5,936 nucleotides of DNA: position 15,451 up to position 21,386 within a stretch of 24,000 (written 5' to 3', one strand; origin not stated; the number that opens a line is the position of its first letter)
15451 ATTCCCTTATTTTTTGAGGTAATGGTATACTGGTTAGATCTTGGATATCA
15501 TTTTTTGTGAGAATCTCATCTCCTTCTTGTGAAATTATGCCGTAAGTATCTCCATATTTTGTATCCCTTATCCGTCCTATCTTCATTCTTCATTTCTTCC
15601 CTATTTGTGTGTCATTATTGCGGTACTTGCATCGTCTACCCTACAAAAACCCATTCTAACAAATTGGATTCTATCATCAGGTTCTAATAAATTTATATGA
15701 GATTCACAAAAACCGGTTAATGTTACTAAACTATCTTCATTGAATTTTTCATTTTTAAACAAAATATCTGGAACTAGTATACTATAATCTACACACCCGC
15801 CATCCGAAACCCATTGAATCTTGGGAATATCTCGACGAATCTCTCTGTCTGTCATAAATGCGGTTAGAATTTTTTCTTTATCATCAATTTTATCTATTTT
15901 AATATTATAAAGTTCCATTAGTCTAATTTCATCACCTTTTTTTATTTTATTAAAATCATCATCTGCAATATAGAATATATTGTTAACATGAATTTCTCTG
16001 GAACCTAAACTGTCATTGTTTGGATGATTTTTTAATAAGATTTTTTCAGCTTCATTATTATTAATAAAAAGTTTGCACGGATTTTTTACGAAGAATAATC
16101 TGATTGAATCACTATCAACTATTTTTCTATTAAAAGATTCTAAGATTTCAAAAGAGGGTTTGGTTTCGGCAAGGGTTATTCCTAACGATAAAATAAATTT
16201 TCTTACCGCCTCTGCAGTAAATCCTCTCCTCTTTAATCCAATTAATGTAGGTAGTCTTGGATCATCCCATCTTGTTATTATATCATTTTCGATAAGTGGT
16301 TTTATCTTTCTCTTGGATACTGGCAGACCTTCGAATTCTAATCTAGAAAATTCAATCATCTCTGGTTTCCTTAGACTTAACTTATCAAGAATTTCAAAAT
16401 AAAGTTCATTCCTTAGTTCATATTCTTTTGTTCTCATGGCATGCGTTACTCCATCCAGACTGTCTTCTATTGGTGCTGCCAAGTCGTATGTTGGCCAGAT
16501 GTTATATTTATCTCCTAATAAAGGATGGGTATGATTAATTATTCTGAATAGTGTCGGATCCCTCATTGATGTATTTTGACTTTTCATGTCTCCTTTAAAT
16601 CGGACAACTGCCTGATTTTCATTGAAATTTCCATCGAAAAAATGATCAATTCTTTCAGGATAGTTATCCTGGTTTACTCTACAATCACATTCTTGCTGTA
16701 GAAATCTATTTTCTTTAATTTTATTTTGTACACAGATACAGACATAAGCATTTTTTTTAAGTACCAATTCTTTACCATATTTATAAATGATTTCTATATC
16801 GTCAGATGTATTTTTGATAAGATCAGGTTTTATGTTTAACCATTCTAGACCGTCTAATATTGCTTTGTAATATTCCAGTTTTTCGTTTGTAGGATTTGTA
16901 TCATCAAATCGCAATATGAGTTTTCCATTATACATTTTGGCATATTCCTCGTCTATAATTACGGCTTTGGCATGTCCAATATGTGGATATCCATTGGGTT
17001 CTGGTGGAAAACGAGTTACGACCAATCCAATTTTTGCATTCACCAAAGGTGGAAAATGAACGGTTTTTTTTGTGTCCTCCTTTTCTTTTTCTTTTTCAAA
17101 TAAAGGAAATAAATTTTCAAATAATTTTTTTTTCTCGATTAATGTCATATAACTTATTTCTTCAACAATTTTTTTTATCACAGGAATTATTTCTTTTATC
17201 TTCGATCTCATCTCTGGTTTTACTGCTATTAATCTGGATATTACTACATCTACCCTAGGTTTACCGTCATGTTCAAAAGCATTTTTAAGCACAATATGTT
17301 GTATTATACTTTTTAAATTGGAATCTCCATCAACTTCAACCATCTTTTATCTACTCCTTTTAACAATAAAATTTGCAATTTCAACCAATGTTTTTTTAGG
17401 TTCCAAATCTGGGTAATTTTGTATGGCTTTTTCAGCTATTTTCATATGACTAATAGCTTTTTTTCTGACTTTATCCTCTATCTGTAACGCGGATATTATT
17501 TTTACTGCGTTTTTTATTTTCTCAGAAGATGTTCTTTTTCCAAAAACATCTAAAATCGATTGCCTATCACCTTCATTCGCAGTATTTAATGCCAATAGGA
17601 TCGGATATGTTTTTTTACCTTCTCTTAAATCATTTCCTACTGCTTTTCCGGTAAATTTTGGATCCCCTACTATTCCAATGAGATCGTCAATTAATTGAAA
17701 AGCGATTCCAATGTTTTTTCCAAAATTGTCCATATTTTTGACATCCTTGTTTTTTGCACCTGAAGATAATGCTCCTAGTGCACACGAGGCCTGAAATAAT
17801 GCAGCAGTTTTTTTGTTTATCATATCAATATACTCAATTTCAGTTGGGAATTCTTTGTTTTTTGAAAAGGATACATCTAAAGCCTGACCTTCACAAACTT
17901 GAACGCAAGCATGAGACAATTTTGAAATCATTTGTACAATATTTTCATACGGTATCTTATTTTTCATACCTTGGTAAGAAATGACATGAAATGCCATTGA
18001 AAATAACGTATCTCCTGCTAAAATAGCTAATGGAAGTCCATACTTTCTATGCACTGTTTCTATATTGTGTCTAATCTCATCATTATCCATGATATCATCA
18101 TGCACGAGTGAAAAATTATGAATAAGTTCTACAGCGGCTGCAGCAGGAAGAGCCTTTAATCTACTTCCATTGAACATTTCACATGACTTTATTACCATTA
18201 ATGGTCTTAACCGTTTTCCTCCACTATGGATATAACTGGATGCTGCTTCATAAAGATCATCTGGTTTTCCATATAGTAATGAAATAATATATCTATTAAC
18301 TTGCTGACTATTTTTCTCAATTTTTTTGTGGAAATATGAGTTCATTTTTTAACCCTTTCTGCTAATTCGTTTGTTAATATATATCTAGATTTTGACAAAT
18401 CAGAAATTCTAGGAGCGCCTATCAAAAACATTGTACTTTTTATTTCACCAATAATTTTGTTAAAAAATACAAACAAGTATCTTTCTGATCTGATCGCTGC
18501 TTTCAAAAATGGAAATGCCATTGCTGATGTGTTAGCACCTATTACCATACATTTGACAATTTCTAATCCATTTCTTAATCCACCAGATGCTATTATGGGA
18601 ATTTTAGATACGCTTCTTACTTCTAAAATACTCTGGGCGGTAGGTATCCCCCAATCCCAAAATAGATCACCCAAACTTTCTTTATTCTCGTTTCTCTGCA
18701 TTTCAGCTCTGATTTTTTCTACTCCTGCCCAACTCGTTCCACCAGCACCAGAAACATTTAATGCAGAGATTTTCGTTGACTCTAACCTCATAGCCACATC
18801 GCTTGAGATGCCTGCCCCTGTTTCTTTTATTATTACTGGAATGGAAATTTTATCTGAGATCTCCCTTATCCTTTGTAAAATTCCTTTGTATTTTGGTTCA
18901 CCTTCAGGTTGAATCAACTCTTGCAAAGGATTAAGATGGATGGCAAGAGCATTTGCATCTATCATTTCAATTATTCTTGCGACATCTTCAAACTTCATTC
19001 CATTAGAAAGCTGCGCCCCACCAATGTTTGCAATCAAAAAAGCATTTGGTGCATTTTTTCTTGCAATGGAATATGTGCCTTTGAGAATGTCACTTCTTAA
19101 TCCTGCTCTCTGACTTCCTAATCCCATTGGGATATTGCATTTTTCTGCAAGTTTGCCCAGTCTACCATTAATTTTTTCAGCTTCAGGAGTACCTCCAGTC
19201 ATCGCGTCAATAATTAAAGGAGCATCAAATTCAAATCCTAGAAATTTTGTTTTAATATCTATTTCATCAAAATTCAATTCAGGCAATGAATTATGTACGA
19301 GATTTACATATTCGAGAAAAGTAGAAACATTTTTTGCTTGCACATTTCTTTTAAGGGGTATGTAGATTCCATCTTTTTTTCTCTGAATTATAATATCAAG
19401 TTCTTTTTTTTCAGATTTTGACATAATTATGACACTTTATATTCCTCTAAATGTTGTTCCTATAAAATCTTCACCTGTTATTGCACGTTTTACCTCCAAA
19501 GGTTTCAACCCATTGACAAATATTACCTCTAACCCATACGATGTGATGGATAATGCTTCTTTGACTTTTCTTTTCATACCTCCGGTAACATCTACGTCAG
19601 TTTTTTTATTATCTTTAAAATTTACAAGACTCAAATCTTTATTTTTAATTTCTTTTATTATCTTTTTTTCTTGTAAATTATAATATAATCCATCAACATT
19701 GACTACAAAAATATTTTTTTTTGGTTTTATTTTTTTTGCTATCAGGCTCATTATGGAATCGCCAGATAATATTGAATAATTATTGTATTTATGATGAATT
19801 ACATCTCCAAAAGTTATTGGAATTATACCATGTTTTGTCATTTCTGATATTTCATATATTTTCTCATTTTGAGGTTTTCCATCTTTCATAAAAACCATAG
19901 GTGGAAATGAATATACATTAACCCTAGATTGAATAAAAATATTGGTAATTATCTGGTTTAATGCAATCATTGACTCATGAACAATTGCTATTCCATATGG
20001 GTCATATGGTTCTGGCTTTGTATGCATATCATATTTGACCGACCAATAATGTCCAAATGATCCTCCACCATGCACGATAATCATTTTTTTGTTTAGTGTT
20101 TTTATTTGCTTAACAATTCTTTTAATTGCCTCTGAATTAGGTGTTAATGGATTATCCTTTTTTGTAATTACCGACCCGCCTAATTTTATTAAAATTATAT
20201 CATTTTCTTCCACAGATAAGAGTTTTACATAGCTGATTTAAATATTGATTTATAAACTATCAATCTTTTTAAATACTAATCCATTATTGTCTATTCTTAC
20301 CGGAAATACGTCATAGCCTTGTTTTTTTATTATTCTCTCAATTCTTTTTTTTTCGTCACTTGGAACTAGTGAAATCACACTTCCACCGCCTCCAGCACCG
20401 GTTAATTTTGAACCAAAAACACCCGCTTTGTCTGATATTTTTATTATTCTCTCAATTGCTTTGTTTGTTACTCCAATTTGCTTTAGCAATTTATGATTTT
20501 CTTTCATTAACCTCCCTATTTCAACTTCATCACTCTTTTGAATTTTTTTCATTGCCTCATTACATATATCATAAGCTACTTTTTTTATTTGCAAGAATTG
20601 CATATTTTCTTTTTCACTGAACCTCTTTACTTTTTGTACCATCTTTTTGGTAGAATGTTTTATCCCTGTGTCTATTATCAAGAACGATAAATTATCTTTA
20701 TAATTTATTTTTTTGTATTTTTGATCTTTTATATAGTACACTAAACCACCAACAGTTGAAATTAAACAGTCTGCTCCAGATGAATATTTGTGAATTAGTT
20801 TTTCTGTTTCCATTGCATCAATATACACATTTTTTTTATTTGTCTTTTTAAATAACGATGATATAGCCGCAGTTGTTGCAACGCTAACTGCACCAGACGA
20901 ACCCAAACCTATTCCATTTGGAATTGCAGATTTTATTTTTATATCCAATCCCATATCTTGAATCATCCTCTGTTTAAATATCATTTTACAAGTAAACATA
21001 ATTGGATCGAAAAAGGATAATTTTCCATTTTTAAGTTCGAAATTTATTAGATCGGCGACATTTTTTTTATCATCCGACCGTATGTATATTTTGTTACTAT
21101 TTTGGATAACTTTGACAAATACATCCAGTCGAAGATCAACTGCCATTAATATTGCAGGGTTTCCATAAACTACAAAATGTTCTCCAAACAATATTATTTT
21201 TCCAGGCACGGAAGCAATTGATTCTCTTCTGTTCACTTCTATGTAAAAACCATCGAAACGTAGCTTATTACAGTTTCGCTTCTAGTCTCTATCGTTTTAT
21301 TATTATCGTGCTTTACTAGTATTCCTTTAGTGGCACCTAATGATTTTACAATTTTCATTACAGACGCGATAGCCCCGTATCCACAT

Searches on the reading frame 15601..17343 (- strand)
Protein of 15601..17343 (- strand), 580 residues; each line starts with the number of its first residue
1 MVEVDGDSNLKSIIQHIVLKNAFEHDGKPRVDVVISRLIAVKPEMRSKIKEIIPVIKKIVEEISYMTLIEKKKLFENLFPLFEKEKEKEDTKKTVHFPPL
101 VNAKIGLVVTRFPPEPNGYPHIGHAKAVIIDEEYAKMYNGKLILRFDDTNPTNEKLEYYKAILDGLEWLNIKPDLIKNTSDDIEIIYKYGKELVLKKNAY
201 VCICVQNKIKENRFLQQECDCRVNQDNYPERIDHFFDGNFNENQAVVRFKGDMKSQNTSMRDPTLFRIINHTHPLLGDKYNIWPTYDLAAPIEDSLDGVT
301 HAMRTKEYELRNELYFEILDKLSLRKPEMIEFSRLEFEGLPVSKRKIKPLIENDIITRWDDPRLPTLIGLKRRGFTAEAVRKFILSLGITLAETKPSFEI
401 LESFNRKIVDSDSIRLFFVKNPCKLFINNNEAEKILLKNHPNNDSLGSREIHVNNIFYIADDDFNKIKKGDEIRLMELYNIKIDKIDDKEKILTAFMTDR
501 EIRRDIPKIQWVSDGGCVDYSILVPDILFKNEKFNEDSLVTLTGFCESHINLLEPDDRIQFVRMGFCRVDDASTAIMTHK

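Call 10: search_protein_families(library=pfam, proteins=[window:15601-17343:-], max_evalue=0.00001)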
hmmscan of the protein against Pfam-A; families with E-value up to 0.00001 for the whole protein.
window:15601-17343:- (580 aa): 3 families
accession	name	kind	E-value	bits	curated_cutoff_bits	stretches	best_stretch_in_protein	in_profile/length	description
PF00749.27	tRNA-synt_1c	-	1.9e-82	277.1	23.4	1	108-408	2-311/314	tRNA synthetases class I (E and Q), catalytic domain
PF03950.23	tRNA-synt_1c_C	-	4.3e-20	72.2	23.9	1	415-492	3-83/91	tRNA synthetases class I (E and Q), anti-codon binding domain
PF20974.2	tRNA-synt_1c_C2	-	2.1e-10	41.6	23.9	1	508-570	1-69/69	tRNA synthetases class I (E and Q), anti-codon binding domain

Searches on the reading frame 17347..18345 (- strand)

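Call 10: search_protein_families(library=pfam, proteins=[window:17347-18345:-], max_evalue=0.00001)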
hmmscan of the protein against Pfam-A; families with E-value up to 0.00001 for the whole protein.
window:17347-18345:- (332 aa): 1 family
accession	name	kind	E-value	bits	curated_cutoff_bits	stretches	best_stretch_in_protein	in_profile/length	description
PF00348.22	polyprenyl_synt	-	2.6e-73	246.8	27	1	31-283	4-250/251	Polyprenyl synthetase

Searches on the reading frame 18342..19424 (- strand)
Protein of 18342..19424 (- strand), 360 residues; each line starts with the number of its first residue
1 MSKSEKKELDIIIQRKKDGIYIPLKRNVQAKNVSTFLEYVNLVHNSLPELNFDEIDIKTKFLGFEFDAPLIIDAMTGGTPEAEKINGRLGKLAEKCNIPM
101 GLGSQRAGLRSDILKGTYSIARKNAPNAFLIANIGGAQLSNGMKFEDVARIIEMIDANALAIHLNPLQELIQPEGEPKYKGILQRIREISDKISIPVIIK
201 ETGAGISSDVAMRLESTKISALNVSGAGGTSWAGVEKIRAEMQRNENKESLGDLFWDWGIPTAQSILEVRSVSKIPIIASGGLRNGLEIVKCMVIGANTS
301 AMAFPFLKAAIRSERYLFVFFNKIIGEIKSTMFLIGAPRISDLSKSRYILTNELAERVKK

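Call 10: search_protein_families(library=pfam, proteins=[window:18342-19424:-], max_evalue=0.00001)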
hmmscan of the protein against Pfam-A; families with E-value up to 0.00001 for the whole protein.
window:18342-19424:- (360 aa): 1 family
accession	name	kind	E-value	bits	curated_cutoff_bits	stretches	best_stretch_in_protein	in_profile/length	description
PF01070.24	FMN_dh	-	7.1e-14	52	24.9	1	184-346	208-346/350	FMN-dependent dehydrogenase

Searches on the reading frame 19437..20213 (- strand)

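Call 10: search_protein_families(library=pfam, proteins=[window:19437-20213:-], max_evalue=0.00001)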
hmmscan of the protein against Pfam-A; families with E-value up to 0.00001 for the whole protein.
window:19437-20213:- (258 aa): 1 family
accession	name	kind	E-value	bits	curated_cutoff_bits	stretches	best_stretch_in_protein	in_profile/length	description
PF00696.33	AA_kinase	-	3.7e-30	105.8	24.9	1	6-234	2-234/234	Amino acid kinase family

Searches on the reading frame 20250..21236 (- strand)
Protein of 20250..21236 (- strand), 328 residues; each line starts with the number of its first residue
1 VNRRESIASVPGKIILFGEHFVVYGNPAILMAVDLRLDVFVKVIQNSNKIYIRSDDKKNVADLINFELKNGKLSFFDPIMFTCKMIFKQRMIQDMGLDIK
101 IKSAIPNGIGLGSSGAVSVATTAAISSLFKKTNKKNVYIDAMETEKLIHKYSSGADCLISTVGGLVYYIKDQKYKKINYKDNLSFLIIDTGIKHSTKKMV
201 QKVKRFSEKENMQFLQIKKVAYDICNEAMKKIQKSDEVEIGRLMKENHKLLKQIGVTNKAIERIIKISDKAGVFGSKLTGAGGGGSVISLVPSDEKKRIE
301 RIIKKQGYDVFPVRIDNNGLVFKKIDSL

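Call 10: search_protein_families(library=pfam, proteins=[window:20250-21236:-], max_evalue=0.00001)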
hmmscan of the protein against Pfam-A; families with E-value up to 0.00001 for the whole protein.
window:20250-21236:- (328 aa): 2 families
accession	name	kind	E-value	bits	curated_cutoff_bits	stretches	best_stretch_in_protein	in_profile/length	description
PF08544.19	GHMP_kinases_C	-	2.1e-15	57.3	21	1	228-308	1-84/85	GHMP kinases C terminal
PF00288.32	GHMP_kinases_N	-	8.3e-14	52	22.3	1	92-164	15-87/87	GHMP kinases N terminal domain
